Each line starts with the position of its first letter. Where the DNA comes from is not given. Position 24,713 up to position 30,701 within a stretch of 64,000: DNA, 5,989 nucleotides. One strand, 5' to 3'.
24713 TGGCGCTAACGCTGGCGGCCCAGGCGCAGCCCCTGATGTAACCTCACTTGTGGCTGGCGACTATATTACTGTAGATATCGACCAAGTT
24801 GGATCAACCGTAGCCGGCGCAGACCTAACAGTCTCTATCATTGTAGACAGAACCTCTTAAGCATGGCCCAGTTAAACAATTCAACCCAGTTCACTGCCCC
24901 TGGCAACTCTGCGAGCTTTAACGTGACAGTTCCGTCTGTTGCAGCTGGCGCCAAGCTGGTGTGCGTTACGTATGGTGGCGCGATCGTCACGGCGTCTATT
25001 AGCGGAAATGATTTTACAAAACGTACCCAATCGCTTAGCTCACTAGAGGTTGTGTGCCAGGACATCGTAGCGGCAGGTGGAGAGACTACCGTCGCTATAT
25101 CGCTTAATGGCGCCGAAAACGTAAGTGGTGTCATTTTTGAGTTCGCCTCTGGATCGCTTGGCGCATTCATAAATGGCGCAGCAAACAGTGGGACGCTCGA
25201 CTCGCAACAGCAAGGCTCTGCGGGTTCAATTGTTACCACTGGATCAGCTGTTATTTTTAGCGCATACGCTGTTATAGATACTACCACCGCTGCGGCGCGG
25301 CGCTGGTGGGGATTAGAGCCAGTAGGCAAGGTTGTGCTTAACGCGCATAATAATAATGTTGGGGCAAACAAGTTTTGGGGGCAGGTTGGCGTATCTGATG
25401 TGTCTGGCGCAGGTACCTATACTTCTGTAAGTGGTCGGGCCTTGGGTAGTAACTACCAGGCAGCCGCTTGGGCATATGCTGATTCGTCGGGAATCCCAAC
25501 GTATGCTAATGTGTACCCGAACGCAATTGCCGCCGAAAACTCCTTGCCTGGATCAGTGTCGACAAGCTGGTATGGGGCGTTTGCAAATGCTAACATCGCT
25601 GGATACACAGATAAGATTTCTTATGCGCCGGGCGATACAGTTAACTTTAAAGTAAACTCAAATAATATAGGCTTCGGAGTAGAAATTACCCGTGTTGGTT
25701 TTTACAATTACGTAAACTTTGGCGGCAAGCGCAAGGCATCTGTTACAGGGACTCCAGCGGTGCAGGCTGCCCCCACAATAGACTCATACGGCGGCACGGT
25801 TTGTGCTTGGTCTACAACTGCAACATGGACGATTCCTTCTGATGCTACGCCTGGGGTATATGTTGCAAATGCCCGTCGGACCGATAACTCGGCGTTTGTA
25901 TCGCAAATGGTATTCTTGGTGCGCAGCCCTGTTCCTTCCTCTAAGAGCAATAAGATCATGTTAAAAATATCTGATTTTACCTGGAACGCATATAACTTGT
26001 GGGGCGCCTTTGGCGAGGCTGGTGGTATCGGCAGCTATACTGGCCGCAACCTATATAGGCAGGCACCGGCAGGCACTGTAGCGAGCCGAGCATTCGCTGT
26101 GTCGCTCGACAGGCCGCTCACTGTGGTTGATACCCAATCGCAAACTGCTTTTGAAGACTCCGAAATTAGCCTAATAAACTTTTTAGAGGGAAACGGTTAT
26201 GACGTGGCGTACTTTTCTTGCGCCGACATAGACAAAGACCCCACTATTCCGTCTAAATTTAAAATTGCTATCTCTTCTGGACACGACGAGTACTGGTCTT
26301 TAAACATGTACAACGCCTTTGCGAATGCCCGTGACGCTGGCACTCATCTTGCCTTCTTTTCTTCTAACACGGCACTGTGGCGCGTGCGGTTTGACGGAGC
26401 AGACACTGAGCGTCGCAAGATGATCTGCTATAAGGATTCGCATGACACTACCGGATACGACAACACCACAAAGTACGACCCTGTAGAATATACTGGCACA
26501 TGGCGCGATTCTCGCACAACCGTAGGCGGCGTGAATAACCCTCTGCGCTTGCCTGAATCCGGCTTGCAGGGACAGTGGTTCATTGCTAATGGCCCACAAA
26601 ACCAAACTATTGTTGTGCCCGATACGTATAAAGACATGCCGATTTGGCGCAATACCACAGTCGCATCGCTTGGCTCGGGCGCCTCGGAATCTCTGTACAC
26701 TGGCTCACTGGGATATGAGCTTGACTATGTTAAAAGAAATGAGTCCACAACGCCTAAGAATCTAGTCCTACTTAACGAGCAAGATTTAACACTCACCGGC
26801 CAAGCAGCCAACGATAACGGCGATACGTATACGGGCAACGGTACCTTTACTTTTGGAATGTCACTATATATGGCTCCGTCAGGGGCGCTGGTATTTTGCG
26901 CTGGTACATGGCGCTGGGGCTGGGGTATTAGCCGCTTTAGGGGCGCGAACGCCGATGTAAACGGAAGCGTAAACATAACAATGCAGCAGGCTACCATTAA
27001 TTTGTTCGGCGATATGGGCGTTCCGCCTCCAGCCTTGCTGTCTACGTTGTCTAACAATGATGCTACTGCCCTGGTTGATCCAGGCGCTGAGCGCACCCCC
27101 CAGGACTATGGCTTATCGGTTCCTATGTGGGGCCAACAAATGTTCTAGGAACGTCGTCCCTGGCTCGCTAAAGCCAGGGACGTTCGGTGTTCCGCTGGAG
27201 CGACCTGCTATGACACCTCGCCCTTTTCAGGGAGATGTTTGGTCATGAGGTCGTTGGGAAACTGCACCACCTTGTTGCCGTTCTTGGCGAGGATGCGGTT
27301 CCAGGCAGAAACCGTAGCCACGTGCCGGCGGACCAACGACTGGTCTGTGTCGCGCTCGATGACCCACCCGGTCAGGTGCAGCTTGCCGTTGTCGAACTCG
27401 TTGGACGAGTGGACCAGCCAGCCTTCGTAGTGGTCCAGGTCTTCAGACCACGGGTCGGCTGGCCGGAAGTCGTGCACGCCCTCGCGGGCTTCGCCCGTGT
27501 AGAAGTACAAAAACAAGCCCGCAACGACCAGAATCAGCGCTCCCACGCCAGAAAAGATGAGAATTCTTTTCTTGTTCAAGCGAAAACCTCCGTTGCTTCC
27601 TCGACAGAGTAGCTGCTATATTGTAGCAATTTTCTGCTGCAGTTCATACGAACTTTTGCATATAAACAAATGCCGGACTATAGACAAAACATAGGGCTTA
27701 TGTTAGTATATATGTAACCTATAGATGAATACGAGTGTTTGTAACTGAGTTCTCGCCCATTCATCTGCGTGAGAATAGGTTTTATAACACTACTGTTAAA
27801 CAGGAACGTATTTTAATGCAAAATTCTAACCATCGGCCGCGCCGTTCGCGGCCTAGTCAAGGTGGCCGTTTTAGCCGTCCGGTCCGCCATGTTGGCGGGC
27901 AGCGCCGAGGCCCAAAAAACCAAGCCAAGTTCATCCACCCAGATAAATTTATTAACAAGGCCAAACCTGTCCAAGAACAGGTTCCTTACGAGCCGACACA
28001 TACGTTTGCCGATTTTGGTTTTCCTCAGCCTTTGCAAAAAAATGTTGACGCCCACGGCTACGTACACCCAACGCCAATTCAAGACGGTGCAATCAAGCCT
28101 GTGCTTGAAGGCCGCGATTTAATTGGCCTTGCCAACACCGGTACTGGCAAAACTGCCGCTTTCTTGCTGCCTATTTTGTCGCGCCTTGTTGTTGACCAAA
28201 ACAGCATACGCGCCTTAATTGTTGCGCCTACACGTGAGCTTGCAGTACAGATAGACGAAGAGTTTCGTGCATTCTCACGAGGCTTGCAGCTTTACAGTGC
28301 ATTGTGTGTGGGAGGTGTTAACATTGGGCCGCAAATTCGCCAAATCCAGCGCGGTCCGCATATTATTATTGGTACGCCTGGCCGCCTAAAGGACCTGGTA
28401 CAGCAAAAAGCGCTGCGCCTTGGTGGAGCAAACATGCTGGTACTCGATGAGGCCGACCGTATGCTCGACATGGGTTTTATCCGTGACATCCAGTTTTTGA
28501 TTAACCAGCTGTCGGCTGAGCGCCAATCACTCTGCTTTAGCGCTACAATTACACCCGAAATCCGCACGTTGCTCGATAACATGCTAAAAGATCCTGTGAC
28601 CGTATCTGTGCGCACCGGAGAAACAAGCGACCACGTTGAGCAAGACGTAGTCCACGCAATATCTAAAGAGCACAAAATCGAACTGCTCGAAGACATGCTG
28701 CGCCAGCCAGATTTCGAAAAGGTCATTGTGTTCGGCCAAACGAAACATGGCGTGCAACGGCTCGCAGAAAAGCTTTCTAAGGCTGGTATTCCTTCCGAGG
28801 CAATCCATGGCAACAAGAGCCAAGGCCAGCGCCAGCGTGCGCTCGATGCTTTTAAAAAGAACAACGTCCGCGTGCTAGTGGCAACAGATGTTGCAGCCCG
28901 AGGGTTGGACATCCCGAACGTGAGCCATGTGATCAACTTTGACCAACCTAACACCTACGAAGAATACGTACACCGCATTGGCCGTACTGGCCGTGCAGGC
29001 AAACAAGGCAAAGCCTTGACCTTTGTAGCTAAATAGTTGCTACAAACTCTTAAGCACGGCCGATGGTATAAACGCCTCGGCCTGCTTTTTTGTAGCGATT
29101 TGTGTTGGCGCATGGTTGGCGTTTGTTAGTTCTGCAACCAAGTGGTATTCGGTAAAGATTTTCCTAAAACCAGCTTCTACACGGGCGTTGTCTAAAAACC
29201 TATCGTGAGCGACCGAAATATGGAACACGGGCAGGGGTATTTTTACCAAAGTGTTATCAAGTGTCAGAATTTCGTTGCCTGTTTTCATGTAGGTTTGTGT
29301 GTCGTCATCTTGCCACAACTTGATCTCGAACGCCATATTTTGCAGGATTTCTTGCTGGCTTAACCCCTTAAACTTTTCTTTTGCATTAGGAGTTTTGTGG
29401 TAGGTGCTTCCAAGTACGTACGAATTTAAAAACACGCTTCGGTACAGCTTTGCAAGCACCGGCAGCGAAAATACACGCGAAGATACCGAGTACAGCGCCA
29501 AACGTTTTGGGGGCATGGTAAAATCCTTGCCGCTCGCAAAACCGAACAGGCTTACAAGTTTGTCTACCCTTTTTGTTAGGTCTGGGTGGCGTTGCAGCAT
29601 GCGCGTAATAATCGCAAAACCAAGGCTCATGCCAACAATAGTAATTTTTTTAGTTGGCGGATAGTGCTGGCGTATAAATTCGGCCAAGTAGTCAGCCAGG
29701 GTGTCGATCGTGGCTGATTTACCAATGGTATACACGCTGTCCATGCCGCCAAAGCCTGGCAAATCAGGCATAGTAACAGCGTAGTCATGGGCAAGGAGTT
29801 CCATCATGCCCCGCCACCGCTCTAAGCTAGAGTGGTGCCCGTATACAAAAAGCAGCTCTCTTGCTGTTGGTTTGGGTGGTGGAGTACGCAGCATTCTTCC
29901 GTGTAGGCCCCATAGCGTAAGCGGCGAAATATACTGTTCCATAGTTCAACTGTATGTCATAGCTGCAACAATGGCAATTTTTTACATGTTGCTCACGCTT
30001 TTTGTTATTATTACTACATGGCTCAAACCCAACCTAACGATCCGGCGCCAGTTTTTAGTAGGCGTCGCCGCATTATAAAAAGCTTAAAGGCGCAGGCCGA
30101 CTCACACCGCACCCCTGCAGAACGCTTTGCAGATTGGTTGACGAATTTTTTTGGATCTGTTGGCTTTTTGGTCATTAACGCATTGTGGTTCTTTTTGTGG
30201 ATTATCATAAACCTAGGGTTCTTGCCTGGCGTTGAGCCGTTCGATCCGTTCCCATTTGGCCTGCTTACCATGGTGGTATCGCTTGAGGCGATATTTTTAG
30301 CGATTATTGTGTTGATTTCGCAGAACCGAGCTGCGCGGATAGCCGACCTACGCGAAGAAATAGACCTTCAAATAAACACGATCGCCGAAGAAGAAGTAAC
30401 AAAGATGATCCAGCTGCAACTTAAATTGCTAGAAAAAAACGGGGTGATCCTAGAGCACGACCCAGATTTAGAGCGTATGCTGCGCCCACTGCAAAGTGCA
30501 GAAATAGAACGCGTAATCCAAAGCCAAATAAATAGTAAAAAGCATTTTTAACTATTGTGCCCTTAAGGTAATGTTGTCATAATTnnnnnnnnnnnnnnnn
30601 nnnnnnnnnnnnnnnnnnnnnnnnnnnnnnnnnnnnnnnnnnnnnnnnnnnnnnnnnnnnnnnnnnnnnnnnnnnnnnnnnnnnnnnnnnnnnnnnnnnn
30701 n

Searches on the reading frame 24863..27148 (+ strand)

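Call 21: search_protein_families(library=pfam, proteins=[window:24863-27148:+], max_evalue=0.001)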
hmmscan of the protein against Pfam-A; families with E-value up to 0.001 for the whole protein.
window:24863-27148:+ (761 aa): 1 family
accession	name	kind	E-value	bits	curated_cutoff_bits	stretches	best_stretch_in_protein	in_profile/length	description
PF20254.3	DMFA2_C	-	2.7e-75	254.6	27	1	273-690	2-369/374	N,N-dimethylformamidase beta subunit-like, C-terminal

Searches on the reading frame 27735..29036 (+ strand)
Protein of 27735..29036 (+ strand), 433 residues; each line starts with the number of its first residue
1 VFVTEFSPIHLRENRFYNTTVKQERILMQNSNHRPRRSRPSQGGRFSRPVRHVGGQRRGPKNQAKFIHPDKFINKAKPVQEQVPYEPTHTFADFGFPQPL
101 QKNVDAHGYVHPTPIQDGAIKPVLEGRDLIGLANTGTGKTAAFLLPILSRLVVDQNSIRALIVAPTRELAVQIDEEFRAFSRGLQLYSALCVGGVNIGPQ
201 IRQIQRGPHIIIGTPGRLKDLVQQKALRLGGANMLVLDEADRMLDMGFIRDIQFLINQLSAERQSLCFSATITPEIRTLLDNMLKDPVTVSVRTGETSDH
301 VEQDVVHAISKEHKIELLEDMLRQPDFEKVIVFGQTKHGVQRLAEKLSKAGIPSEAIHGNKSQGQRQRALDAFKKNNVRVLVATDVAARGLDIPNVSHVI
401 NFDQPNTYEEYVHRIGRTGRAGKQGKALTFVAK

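Call 36: search_protein_families(library=pfam, proteins=[window:27735-29036:+], max_evalue=0.001)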
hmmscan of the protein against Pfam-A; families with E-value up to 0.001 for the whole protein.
window:27735-29036:+ (433 aa): 5 families
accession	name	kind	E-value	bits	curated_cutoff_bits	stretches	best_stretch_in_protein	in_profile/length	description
PF00270.35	DEAD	-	4.5e-47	160.3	26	1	113-277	1-165/167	DEAD/DEAH box helicase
PF00271.37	Helicase_C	-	1.2e-34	119.3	23.5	1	314-422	2-110/110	Helicase conserved C-terminal domain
PF04851.21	ResIII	-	3.2e-08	34.1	22.5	1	133-272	30-162/164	Type III restriction enzyme, res subunit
PF16203.11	ERCC3_RAD25_C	-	4.1e-07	30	27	1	328-425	61-155/248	ERCC3/RAD25/XPB C-terminal helicase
PF13401.12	AAA_22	-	0.00093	20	27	0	213-280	66-130/130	AAA domain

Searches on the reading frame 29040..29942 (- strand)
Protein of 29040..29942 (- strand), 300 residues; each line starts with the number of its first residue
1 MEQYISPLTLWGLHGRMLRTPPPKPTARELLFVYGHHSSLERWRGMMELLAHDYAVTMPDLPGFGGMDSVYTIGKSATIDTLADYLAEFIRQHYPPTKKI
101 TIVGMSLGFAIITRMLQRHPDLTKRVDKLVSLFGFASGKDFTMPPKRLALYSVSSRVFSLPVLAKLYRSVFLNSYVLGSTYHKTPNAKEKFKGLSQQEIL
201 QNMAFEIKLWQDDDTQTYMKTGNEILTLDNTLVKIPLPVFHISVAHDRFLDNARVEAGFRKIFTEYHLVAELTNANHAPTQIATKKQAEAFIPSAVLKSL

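Call 36: search_protein_families(library=pfam, proteins=[window:29040-29942:-], max_evalue=0.001)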
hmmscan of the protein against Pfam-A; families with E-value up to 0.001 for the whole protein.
window:29040-29942:- (300 aa): 3 families
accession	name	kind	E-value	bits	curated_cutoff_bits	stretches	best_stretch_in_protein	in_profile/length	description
PF00561.26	Abhydrolase_1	-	5.5e-15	56.1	25.8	1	30-267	3-228/245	alpha/beta hydrolase fold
PF12146.15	Hydrolase_4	-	9.7e-07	28.8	27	1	30-157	7-134/239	Serine aminopeptidase, S33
PF12697.13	Abhydrolase_6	-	1.3e-06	29.7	26.3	1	43-156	14-113/217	Alpha/beta hydrolase family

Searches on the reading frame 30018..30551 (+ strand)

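Call 36: search_protein_families(library=pfam, proteins=[window:30018-30551:+], max_evalue=0.001)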
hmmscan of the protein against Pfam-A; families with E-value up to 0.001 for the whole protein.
window:30018-30551:+ (177 aa): 1 family
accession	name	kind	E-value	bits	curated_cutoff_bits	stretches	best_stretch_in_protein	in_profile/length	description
PF06210.16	DUF1003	-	1.6e-27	96.1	27.4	1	45-141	1-96/103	Protein of unknown function (DUF1003)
